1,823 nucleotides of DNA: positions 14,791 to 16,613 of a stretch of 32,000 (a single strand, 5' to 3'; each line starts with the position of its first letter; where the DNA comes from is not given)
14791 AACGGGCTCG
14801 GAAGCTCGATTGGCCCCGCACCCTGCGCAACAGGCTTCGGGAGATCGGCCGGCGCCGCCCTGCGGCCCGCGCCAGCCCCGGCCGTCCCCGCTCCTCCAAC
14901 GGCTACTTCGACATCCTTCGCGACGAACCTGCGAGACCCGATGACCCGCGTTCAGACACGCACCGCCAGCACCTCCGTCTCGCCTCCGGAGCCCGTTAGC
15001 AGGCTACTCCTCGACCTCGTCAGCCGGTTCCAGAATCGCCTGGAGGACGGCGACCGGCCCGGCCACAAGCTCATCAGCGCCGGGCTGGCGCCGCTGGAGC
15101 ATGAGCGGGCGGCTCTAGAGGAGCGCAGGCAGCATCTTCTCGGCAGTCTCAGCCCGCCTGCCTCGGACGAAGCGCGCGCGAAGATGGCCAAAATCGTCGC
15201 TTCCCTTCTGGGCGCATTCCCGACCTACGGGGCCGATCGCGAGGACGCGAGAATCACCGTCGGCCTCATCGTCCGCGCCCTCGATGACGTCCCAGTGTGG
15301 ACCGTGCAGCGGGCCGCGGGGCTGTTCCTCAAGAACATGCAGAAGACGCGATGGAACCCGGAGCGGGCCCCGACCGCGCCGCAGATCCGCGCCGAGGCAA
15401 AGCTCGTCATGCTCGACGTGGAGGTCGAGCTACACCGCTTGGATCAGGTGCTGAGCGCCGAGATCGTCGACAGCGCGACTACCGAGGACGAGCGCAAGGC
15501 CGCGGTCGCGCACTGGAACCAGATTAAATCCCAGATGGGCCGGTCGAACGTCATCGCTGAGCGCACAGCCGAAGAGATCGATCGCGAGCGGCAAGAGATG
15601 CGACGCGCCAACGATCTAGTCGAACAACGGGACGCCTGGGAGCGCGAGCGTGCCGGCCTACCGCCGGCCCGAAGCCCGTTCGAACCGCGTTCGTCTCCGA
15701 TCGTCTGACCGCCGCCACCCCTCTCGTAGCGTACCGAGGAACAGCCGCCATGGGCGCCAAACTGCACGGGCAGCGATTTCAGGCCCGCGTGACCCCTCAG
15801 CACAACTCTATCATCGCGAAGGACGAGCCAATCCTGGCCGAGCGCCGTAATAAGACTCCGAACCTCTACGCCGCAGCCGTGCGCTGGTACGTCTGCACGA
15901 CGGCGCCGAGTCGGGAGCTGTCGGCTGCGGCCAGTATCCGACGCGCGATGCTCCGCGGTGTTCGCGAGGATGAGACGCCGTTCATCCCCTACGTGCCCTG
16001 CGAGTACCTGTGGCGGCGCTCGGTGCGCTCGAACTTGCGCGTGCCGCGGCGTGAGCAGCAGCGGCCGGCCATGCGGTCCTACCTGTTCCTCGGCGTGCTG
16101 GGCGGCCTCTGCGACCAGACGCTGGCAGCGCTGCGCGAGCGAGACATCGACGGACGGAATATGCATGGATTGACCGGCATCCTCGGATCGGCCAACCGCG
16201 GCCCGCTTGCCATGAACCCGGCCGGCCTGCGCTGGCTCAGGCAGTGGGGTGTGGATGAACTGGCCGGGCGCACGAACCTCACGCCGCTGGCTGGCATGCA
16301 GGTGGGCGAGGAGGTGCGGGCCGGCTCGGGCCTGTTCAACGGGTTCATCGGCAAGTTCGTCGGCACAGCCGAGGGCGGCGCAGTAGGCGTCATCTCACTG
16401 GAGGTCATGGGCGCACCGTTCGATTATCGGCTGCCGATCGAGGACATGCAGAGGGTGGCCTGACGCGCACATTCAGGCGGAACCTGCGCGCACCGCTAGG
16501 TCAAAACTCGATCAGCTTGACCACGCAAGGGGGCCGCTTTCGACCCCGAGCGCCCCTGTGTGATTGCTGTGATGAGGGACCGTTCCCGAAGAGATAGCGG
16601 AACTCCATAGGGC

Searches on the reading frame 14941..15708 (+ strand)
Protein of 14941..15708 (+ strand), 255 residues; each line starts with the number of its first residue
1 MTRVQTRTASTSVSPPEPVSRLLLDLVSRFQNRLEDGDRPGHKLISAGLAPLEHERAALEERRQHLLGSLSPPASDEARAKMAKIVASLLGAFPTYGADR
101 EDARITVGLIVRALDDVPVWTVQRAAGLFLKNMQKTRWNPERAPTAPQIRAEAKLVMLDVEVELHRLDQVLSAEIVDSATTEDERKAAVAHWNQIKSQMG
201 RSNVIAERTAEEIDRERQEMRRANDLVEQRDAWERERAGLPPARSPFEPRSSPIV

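Call 24: search_protein_families(library=phrogs, proteins=[window:14941-15708:+], max_evalue=0.001)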
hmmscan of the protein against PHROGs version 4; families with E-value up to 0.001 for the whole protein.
window:14941-15708:+ (255 aa): 1 family
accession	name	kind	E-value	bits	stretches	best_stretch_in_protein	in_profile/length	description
phrog_9804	-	unknown function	9.5e-05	23.2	1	79-141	3-64/214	-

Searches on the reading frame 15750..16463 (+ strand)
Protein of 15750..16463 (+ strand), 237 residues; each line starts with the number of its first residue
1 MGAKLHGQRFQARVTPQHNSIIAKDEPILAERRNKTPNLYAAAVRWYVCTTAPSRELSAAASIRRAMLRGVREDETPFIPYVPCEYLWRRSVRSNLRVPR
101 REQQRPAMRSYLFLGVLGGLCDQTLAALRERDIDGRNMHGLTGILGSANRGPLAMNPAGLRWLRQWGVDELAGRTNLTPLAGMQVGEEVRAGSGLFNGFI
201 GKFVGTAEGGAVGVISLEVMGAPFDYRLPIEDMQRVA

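Call 24: search_protein_families(library=phrogs, proteins=[window:15750-16463:+], max_evalue=0.001)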
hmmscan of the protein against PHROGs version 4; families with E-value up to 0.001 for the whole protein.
window:15750-16463:+ (237 aa): 1 family
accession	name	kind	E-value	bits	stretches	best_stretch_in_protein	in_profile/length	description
phrog_6386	-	transcription regulation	2.6e-05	25.1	1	45-235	14-178/179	transcription antiterminator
